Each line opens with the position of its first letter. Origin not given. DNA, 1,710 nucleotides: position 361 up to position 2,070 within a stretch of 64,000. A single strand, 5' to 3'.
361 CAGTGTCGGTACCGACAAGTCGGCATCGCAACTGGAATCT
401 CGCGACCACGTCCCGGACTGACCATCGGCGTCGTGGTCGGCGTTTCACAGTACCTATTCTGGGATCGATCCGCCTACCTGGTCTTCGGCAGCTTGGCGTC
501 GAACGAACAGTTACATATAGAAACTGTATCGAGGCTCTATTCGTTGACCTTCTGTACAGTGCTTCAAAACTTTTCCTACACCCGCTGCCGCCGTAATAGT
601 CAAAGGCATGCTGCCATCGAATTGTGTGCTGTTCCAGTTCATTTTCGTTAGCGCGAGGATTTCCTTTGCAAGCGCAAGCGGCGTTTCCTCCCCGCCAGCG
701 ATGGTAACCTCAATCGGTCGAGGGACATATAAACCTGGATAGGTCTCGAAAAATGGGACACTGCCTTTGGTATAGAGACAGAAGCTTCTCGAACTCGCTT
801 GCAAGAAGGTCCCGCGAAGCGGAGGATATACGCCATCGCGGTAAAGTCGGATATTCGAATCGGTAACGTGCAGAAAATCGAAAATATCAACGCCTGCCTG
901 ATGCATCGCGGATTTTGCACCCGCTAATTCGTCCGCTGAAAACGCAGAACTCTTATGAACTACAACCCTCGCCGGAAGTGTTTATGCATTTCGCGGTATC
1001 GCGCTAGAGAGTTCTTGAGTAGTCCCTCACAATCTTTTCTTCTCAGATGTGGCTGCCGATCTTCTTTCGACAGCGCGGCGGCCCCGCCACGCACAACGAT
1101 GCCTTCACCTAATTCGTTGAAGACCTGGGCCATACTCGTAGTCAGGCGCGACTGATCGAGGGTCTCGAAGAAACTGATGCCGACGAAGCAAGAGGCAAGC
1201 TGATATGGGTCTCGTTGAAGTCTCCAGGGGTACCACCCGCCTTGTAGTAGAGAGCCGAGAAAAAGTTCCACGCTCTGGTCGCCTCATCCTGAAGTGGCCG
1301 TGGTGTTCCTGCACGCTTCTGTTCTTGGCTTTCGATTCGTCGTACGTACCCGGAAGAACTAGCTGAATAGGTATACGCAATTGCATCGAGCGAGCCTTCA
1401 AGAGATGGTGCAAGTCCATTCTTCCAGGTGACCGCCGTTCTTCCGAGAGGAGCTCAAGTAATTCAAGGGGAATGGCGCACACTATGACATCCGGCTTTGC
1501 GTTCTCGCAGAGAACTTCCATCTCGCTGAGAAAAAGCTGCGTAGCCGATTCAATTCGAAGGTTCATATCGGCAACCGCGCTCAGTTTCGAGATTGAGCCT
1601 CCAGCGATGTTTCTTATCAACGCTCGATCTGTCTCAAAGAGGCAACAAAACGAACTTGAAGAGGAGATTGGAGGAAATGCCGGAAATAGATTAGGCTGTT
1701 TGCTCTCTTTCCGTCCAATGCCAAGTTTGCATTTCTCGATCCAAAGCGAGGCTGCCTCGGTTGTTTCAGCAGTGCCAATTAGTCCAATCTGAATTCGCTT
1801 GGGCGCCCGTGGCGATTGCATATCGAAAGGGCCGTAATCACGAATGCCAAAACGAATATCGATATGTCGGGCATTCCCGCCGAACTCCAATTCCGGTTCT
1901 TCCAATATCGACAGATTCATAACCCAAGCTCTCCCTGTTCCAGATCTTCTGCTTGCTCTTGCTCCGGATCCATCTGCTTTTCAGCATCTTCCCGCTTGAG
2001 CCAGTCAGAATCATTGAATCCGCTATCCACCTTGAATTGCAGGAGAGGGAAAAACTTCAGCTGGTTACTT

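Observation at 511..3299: SPARDA-type short Argonaute operon with an intact nuclease-APAZ gene but a frame-broken Argonaute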

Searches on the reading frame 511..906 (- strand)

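Call 3: search_protein_families(library=pfam, proteins=[window:511-906:-], max_evalue=0.1)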
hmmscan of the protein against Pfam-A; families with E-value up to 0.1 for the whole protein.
window:511-906:- (131 aa): 0 families

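Call 4: search_protein_families(library=padloc, proteins=[window:511-906:-], max_evalue=0.1)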
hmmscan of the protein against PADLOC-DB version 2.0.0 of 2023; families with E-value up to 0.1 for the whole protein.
window:511-906:- (131 aa): 11 families
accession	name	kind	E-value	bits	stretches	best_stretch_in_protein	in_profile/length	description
PDLC02376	pAgo_I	-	6.3e-50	168.6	1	6-131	331-455/455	Class I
PDLC02436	pAgo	-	3.8e-39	132.8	1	7-130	311-459/460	-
PDLC02378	pAgo_I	-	6.7e-27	92.5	1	16-130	378-492/493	Class I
PDLC02392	pAgo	-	1.5e-23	81.3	1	5-131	216-346/346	-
PDLC02384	pAgo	-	8.2e-15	52.1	1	25-117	919-1016/1030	-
PDLC02377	pAgo_I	-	1.2e-13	48.6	1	26-131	347-457/457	Class I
PDLC02420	Aga_SIR2-PNTD1-PNTD2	-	2e-11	40.9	1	27-117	901-996/1010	Class I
PDLC02394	pAgo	-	3.9e-08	29.5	1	17-110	994-1094/1121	-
PDLC02428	PprPIWI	-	8.5e-05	19.5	1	29-116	572-651/666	-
PDLC02397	pAgo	-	0.0075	13.2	1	9-107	466-556/578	-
PDLC02387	pAgo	-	0.061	9.7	1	34-108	580-647/672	-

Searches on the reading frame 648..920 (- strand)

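Call 3: search_protein_families(library=pfam, proteins=[window:648-920:-], max_evalue=0.1)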
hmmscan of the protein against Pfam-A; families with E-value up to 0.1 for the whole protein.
window:648-920:- (90 aa): 1 family
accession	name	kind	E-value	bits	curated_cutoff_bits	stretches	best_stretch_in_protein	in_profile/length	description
PF18147.6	Suv3_C_1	-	0.029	14.7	22.5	0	15-36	18-39/43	Suv3 C-terminal domain 1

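Call 4: search_protein_families(library=padloc, proteins=[window:648-920:-], max_evalue=0.1)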
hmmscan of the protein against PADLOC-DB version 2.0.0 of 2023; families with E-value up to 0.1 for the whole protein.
window:648-920:- (90 aa): 0 families

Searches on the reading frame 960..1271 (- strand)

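Call 3: search_protein_families(library=pfam, proteins=[window:960-1271:-], max_evalue=0.1)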
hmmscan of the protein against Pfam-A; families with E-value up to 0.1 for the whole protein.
window:960-1271:- (103 aa): 0 families

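Call 4: search_protein_families(library=padloc, proteins=[window:960-1271:-], max_evalue=0.1)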
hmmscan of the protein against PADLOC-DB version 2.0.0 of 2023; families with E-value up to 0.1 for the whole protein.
window:960-1271:- (103 aa): 5 families
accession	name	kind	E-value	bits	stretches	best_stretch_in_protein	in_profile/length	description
PDLC02376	pAgo_I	-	5.7e-30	102.8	1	12-99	218-304/455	Class I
PDLC02436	pAgo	-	9.5e-21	72.1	1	3-98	176-281/460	-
PDLC02378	pAgo_I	-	5.9e-11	39.8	1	14-98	256-339/493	Class I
PDLC02377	pAgo_I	-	1.2e-07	28.9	1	12-97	206-289/457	Class I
PDLC02392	pAgo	-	0.00038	17.5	1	14-95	104-186/346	-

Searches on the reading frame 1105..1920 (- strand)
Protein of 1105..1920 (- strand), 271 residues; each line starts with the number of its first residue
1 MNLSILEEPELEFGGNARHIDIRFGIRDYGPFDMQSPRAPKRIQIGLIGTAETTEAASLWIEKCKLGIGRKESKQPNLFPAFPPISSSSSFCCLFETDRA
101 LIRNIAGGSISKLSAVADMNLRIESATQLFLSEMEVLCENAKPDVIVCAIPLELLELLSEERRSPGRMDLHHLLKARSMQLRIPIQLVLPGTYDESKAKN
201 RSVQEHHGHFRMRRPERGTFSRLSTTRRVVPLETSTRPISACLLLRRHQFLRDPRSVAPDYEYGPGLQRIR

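Call 3: search_protein_families(library=pfam, proteins=[window:1105-1920:-], max_evalue=0.1)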
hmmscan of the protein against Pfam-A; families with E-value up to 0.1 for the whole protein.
window:1105-1920:- (271 aa): 0 families

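Call 4: search_protein_families(library=padloc, proteins=[window:1105-1920:-], max_evalue=0.1)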
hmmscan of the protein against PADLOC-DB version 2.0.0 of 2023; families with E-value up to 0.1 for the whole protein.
window:1105-1920:- (271 aa): 7 families
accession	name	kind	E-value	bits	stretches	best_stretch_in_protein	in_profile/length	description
PDLC02376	pAgo_I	-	2e-48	163.7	1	1-202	1-198/455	Class I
PDLC02436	pAgo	-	2.5e-31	107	1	5-198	9-165/460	-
PDLC02378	pAgo_I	-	1.1e-17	62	1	2-157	3-153/493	Class I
PDLC02377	pAgo_I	-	7.3e-12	42.8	1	3-189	8-181/457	Class I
PDLC02392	pAgo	-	1.2e-05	22.5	1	131-203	9-87/346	-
PDLC02384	pAgo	-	0.00045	16.5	1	24-196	594-758/1030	-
PDLC02394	pAgo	-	0.038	9.7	1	4-67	702-761/1121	-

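Call 14: find_encoding_contigs(protein=window:1108-1920:-, flank=10000, max_places=10)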
Protein seq(271 aa) (271 aa): no gene with exactly this product is on record in the collection.
